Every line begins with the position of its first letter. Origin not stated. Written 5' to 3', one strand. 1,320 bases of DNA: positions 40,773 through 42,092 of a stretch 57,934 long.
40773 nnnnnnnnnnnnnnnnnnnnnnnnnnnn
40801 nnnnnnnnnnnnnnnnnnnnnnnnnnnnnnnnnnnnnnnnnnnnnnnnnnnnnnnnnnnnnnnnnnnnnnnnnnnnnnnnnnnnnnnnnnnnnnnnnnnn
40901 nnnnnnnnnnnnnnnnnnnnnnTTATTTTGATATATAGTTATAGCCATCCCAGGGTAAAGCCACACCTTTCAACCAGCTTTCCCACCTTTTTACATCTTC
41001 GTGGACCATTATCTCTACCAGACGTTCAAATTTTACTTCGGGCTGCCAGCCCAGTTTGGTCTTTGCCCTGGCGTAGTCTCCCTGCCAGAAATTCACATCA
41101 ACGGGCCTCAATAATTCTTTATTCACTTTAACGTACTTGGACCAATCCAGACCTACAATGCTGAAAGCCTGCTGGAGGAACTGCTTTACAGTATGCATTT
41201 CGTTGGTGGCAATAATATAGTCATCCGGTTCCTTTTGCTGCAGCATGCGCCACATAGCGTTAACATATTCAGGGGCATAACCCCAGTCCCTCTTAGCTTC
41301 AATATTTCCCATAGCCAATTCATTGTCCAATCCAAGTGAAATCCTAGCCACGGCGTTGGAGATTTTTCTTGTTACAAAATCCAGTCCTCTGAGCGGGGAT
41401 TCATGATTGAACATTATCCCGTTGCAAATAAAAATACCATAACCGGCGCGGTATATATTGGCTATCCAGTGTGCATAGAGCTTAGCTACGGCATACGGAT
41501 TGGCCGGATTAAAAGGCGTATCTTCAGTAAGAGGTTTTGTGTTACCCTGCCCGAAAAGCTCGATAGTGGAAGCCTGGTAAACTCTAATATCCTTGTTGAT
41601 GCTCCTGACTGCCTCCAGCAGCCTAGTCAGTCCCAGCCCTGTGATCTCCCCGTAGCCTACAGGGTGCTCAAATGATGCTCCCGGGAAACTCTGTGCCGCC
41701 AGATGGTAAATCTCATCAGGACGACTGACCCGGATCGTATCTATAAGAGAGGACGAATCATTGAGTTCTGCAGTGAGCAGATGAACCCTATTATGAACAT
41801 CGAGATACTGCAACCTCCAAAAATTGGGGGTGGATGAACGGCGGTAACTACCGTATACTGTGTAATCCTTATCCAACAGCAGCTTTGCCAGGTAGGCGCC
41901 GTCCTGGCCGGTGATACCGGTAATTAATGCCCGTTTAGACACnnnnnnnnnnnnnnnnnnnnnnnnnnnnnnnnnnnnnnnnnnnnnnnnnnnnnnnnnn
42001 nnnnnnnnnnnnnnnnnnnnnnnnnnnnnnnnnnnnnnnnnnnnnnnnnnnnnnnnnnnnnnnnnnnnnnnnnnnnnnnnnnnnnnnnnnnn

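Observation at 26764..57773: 31-kb island combining OSTs, flippases, three glycosyltransferase classes, heavy sugar tailoring and a giant sequon-rich secreted protein: candidate complete protein N-glycosylation / envelope glycan system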

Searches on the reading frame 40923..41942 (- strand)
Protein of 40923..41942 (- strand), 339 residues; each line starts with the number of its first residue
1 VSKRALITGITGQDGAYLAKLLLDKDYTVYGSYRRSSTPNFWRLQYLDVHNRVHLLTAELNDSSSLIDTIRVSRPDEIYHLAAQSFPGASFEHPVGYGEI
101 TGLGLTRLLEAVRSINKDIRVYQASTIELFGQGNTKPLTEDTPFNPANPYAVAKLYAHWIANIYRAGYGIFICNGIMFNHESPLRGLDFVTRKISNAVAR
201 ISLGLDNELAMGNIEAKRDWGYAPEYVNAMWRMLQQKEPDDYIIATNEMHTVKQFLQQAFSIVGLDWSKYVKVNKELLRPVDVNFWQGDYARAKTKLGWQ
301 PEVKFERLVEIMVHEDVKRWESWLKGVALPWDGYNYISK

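Call 4: search_protein_families(library=pfam, proteins=[window:40923-41942:-], max_evalue=0.01)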
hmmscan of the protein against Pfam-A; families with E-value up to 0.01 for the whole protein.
window:40923-41942:- (339 aa): 3 families
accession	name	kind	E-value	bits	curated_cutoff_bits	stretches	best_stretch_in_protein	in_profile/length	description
PF16363.11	GDP_Man_Dehyd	-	1.5e-114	383.3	27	1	6-312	1-332/332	GDP-mannose 4,6 dehydratase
PF01370.27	Epimerase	-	1.8e-60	204.8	20.9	1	5-245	1-240/240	NAD dependent epimerase/dehydratase family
PF04321.23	RmlD_sub_bind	-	1.7e-05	24.5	27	1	4-155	2-130/287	RmlD substrate binding domain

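Call 14: search_protein_families(library=ncbifam, proteins=[window:40923-41942:-], max_evalue=0.001)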
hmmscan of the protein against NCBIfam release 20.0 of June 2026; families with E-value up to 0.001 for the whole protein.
window:40923-41942:- (339 aa): 9 families
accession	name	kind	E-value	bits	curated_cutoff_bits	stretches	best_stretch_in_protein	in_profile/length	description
TIGR01472.1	gmd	equivalog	4.6e-112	374.6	415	1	3-318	1-340/342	GDP-mannose 4,6-dehydratase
TIGR01181.1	dTDP_gluc_dehyt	equivalog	4.5e-24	85.1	365.1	1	5-314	2-309/321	dTDP-glucose 4,6-dehydratase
TIGR02622.1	CDP_4_6_dhtase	equivalog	7e-20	71.4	278.45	1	2-168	4-172/352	CDP-glucose 4,6-dehydratase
TIGR01179.1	galE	equivalog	8.5e-20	70.8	262.3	1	5-164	2-159/332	UDP-glucose 4-epimerase GalE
TIGR04180.1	EDH_00030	hypoth_equivalog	3.3e-19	69.1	475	1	6-303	2-296/297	NAD-dependent 4,6-dehydratase LegB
NF043036.1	ErythonDh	equivalog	5.3e-12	45.6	325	1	5-165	3-165/321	D-erythronate dehydrogenase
NF007582.0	PRK10217.1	equivalog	1.5e-10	40.7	698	1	3-245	2-252/355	dTDP-glucose 4,6-dehydratase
NF007490.0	PRK10084.1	subfamily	3.3e-08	32.9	649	1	6-313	4-331/361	dTDP-glucose 4,6-dehydratase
TIGR01214.1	rmlD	equivalog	0.00052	19.2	224.05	1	5-156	2-130/285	dTDP-4-dehydrorhamnose reductase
